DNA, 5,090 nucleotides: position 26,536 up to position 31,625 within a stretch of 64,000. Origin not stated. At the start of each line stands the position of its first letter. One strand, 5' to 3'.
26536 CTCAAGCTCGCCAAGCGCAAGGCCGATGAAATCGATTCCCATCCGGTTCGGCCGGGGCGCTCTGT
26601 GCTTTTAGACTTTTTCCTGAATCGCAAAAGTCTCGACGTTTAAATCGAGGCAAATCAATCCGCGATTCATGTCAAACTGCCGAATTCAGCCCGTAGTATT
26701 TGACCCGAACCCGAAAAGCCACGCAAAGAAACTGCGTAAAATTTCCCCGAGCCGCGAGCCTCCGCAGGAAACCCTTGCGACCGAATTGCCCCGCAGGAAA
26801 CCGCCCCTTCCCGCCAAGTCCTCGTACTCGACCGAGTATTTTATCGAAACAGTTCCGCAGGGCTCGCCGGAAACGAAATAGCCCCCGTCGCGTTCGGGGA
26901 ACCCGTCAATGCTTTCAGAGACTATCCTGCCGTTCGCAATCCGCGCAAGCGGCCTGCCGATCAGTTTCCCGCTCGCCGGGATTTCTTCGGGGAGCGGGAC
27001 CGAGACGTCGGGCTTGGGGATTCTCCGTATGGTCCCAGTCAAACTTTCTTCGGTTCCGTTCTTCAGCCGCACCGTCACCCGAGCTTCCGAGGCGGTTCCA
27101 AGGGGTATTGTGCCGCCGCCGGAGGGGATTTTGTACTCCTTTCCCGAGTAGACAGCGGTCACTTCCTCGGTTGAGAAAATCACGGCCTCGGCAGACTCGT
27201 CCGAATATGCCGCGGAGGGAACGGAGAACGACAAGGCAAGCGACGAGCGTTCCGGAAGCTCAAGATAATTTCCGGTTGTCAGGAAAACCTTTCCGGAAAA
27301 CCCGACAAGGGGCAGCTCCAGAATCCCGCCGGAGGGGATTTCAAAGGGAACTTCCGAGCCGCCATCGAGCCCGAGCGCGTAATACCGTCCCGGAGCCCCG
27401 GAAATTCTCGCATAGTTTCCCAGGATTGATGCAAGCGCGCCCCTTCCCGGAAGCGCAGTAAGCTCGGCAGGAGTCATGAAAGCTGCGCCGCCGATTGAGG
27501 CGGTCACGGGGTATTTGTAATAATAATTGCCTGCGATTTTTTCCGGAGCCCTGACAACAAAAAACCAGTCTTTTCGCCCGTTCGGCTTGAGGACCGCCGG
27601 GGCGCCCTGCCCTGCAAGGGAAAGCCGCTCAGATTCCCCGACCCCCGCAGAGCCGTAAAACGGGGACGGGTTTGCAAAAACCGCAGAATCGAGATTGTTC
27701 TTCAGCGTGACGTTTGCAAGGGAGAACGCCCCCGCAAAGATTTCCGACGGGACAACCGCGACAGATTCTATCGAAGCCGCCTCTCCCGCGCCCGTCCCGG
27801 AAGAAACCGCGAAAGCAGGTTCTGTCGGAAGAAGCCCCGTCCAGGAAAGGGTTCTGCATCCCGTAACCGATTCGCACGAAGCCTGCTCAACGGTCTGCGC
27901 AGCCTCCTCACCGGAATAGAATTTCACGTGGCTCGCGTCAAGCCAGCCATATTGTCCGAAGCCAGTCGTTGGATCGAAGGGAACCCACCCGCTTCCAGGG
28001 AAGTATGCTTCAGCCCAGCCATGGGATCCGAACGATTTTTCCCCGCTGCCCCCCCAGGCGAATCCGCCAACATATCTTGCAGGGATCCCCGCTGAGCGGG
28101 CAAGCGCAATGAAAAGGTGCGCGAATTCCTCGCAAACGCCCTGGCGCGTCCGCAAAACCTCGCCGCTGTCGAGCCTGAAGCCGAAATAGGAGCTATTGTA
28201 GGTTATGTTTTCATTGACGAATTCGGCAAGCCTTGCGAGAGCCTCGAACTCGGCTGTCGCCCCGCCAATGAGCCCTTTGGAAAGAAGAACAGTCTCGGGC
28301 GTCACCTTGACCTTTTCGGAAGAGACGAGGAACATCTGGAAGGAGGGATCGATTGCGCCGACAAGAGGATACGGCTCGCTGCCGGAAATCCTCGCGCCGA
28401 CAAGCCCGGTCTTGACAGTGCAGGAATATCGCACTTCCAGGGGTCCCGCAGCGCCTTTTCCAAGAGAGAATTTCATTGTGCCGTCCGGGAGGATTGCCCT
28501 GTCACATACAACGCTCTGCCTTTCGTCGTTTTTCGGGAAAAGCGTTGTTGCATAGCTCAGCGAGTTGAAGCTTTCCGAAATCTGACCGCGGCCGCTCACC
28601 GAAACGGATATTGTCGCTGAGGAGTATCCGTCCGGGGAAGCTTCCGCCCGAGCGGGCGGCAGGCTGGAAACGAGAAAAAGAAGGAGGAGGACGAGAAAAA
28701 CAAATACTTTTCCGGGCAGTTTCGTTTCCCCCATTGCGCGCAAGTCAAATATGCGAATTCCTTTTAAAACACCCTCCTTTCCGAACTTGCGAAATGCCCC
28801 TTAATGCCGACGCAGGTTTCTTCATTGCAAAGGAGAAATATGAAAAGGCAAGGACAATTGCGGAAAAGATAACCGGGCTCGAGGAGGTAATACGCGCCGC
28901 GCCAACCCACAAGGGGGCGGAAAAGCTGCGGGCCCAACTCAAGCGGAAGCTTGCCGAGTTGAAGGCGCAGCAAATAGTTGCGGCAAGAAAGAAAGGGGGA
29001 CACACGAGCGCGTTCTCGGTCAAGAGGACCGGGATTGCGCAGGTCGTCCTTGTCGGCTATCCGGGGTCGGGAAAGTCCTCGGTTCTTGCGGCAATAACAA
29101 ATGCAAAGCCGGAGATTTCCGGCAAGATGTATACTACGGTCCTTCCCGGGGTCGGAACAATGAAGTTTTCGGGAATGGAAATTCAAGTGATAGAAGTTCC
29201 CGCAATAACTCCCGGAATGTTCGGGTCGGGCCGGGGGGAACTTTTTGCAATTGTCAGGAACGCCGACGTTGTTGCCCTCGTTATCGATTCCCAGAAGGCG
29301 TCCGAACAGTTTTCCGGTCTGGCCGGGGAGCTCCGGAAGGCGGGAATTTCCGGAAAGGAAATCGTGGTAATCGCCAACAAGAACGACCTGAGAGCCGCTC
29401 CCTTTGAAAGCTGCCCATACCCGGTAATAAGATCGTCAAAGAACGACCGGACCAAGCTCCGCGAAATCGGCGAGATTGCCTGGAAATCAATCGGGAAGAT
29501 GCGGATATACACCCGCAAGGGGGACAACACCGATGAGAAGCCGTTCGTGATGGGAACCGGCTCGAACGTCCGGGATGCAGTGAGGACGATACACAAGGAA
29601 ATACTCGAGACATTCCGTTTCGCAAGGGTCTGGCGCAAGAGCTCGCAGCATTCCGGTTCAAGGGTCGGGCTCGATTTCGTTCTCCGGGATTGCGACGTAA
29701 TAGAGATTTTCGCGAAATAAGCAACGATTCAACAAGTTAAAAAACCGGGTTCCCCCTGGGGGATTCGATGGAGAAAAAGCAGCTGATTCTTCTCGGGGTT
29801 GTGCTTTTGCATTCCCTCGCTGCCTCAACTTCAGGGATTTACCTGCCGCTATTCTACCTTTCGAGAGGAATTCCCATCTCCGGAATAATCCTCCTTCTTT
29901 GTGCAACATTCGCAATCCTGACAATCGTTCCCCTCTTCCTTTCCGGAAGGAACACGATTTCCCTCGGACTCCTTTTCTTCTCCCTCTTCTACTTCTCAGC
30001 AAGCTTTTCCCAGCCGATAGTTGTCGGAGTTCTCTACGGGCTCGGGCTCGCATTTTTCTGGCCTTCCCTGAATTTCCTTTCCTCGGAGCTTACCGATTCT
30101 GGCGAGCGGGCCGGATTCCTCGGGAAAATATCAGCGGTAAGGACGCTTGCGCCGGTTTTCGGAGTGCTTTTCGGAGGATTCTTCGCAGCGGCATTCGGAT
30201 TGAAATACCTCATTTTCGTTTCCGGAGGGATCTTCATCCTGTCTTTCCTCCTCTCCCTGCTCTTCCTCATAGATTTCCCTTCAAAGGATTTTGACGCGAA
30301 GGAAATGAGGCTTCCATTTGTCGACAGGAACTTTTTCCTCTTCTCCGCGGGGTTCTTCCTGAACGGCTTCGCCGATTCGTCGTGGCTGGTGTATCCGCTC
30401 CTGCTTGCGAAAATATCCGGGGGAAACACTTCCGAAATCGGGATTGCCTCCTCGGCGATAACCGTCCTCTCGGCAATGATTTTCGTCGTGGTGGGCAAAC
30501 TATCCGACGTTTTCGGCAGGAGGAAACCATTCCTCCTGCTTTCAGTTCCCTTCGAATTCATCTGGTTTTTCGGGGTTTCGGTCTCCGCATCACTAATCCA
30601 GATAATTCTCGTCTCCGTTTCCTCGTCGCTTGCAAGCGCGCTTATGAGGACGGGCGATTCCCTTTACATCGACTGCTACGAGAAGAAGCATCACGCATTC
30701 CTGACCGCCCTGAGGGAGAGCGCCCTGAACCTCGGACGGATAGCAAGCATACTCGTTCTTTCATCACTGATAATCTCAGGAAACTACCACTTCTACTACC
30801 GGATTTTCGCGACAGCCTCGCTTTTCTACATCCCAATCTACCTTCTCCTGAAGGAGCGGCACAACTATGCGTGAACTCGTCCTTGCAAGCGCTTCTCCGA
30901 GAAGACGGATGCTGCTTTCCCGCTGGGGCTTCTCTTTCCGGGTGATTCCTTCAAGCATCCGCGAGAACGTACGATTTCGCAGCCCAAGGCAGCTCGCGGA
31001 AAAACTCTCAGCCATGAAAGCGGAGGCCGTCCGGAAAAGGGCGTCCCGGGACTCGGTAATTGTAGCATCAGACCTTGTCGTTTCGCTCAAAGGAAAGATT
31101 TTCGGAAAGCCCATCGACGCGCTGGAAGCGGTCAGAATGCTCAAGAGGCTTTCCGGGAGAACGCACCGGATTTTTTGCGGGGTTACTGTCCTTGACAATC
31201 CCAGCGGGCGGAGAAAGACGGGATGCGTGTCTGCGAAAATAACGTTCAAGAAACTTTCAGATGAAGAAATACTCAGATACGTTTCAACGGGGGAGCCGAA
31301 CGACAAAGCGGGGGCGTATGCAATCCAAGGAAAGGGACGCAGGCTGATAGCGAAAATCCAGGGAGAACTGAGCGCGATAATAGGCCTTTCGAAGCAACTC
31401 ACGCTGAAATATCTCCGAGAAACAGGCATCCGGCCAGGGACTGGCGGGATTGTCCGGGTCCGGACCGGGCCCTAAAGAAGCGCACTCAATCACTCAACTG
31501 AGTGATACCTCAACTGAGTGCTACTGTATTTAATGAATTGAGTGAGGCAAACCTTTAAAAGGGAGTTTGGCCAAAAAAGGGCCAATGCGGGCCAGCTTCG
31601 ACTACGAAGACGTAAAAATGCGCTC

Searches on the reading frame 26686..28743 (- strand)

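Call 15: search_protein_families(library=pfam, proteins=[window:26686-28743:-], max_evalue=0.001)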
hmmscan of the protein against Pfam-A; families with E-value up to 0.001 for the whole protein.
window:26686-28743:- (685 aa): 1 family
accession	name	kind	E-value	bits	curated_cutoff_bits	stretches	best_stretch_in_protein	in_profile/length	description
PF01841.26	Transglut_core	-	3.8e-29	101.6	23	1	155-258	4-108/108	Transglutaminase-like superfamily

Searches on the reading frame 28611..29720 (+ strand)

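Call 15: search_protein_families(library=pfam, proteins=[window:28611-29720:+], max_evalue=0.001)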
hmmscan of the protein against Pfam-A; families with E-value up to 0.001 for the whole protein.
window:28611-29720:+ (369 aa): 3 families
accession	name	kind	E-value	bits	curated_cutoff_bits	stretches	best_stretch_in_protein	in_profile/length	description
PF01926.29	MMR_HSR1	-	7.5e-14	52.2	21.9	1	144-257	1-113/113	50S ribosome-binding GTPase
PF02824.27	TGS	-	1.9e-11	44.2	22.2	1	297-367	1-59/60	TGS domain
PF02421.24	FeoB_N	-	8.3e-05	22.6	27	1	144-199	2-57/156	Ferrous iron transport protein B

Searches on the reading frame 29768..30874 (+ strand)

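Call 15: search_protein_families(library=pfam, proteins=[window:29768-30874:+], max_evalue=0.001)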
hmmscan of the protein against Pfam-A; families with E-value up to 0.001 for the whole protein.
window:29768-30874:+ (368 aa): 1 family
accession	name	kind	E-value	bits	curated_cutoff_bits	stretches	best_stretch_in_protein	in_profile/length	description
PF07690.21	MFS_1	-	1.2e-24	87.4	33.4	2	194-364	3-176/347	Major Facilitator Superfamily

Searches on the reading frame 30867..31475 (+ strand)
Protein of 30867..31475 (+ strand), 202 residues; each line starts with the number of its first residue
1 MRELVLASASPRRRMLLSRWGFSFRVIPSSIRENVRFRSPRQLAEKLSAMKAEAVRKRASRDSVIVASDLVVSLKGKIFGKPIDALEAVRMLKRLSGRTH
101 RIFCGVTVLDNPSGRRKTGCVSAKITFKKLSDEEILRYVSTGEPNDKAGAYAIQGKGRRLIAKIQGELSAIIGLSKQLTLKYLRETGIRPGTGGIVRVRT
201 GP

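Call 66: search_protein_families(library=pfam, proteins=[window:30867-31475:+], max_evalue=0.00001)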
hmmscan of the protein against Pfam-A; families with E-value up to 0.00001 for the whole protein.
window:30867-31475:+ (202 aa): 1 family
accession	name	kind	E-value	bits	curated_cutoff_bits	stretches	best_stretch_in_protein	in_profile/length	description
PF02545.19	Maf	-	1.4e-53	181.8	27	1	3-185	1-186/187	Maf-like protein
